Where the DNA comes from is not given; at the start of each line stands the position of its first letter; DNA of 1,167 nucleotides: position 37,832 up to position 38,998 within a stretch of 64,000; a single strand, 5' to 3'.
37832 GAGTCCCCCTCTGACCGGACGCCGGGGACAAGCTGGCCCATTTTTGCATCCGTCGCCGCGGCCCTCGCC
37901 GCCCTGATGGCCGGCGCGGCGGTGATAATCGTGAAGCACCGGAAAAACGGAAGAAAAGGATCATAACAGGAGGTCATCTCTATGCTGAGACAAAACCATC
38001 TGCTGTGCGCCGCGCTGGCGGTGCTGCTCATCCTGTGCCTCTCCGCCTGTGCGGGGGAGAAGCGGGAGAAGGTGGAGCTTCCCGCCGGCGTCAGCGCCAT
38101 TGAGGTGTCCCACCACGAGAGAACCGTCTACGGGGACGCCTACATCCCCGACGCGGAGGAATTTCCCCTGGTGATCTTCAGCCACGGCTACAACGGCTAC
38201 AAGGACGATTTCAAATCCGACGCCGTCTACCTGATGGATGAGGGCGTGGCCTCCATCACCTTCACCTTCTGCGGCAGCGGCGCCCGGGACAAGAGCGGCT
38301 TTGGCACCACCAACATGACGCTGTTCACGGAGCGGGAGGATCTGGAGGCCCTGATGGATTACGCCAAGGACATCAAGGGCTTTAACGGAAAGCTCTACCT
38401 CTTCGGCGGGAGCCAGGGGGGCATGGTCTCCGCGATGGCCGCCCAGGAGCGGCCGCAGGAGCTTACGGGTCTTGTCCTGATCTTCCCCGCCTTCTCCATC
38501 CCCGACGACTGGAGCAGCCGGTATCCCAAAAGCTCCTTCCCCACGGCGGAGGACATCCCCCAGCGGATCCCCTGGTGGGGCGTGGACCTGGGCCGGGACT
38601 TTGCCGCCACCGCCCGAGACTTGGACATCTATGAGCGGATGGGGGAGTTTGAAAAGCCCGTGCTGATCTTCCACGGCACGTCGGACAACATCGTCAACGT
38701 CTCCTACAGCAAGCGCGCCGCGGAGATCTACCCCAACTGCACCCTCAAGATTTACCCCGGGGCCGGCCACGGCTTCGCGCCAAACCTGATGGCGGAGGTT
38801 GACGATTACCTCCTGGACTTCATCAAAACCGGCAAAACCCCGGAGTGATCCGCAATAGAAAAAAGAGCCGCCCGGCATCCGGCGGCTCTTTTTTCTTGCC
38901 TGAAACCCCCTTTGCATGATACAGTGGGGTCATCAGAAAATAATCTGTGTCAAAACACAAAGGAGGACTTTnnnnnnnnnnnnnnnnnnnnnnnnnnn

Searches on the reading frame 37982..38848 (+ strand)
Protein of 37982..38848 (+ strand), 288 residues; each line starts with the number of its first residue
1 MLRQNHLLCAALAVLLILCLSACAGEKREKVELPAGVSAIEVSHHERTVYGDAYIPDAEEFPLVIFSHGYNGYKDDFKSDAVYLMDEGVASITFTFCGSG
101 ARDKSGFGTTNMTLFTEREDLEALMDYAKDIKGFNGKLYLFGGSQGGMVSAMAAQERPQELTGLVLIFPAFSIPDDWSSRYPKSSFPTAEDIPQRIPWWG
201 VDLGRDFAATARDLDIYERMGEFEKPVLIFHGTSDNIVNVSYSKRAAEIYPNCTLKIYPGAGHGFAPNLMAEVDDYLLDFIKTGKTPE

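Call 8: search_protein_families(library=pfam, proteins=[window:37982-38848:+], max_evalue=0.01)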
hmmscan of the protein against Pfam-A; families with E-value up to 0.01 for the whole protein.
window:37982-38848:+ (288 aa): 13 families
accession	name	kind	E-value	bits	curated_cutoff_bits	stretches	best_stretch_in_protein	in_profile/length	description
PF12146.15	Hydrolase_4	-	5.1e-21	75.5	27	2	63-212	6-150/239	Serine aminopeptidase, S33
PF00561.26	Abhydrolase_1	-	1.4e-14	54.8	25.8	2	62-180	1-104/245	alpha/beta hydrolase fold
PF02129.25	Peptidase_S15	-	7.5e-08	32.8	23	1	52-178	8-137/262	X-Pro dipeptidyl-peptidase (S15 family)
PF00326.27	Peptidase_S9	-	7.8e-08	32.5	22.6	1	116-282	43-207/213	Prolyl oligopeptidase family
PF02230.22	Abhydrolase_2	-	2.7e-07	31.1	23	1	226-277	158-213/217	Phospholipase/Carboxylesterase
PF12697.13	Abhydrolase_6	-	2.1e-06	29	26.3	1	64-270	1-210/217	Alpha/beta hydrolase family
PF01738.24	DLH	-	3.6e-06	27.2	21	1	220-268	139-191/217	Dienelactone hydrolase family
PF20408.4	Abhydrolase_11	-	0.0001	22.6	27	0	218-269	121-171/193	Alpha/beta hydrolase domain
PF20434.5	BD-FAE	-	0.00018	21.5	26.8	0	224-245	189-210/215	BD-FAE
PF08386.16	Abhydrolase_4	-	0.0004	20.9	21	1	224-288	34-98/103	TAP-like protein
PF07859.19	Abhydrolase_3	-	0.00052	20.3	25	1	128-266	63-209/210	alpha/beta hydrolase fold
PF03583.20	LIP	-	0.0037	17.1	23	0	225-251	216-242/286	Secretory lipase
PF03959.19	FSH1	-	0.0093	16.1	21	0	120-263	88-199/211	Serine hydrolase (FSH1)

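Call 28: find_encoding_contigs(protein=window:37982-38848:+, flank=6000, max_places=10)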
Protein window:37982-38848:+ (288 aa): 7 contigs read that carry it; 4 places shown.
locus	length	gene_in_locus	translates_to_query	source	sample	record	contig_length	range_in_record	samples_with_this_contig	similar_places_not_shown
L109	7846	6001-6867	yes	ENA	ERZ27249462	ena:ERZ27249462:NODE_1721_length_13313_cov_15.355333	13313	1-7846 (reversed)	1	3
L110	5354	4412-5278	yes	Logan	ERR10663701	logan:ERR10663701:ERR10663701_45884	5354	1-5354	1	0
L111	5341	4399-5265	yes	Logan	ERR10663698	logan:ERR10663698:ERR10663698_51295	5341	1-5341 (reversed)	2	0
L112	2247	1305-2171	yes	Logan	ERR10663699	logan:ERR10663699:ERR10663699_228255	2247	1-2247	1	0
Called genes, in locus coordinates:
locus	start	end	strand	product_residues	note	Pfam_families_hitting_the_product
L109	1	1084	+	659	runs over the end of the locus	PF13802:Gal_mutarotas_2 (weak), PF01055:Glyco_hydro_31_2nd, PF21365:Glyco_hydro_31_3rd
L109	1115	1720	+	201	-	PF07081:DUF1349, PF17851:GH43_C2 (weak)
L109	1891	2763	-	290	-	PF02311:AraC_binding, PF07883:Cupin_2 (faint), PF00165:HTH_AraC, PF12833:HTH_18, PF00165:HTH_AraC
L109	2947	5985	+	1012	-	PF14508:GH97_N, PF10566:Glyco_hydro_97, PF14509:GH97_C, PF16990:CBM_35 (faint)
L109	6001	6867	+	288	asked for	PF01738:DLH (faint), PF02129:Peptidase_S15 (weak), PF02230:Abhydrolase_2 (faint), PF00561:Abhydrolase_1, PF12146:Hydrolase_4, PF12697:Abhydrolase_6 (weak), PF00326:Peptidase_S9, PF12146:Hydrolase_4 (weak)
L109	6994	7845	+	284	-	?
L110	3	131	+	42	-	?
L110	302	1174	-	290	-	PF02311:AraC_binding, PF07883:Cupin_2 (faint), PF00165:HTH_AraC, PF12833:HTH_18, PF00165:HTH_AraC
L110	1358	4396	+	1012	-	PF14508:GH97_N, PF10566:Glyco_hydro_97, PF14509:GH97_C, PF16990:CBM_35 (faint)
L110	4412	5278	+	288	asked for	PF01738:DLH (faint), PF02129:Peptidase_S15 (weak), PF02230:Abhydrolase_2 (faint), PF00561:Abhydrolase_1, PF12146:Hydrolase_4, PF12697:Abhydrolase_6 (weak), PF00326:Peptidase_S9, PF12146:Hydrolase_4 (weak)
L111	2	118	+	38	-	?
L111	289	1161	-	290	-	PF02311:AraC_binding, PF07883:Cupin_2 (faint), PF00165:HTH_AraC, PF12833:HTH_18, PF00165:HTH_AraC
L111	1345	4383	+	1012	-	PF14508:GH97_N, PF10566:Glyco_hydro_97, PF14509:GH97_C, PF16990:CBM_35 (faint)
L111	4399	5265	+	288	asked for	PF01738:DLH (faint), PF02129:Peptidase_S15 (weak), PF02230:Abhydrolase_2 (faint), PF00561:Abhydrolase_1, PF12146:Hydrolase_4, PF12697:Abhydrolase_6 (weak), PF00326:Peptidase_S9, PF12146:Hydrolase_4 (weak)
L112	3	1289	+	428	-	?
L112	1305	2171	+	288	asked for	PF01738:DLH (faint), PF02129:Peptidase_S15 (weak), PF02230:Abhydrolase_2 (faint), PF00561:Abhydrolase_1, PF12146:Hydrolase_4, PF12697:Abhydrolase_6 (weak), PF00326:Peptidase_S9, PF12146:Hydrolase_4 (weak)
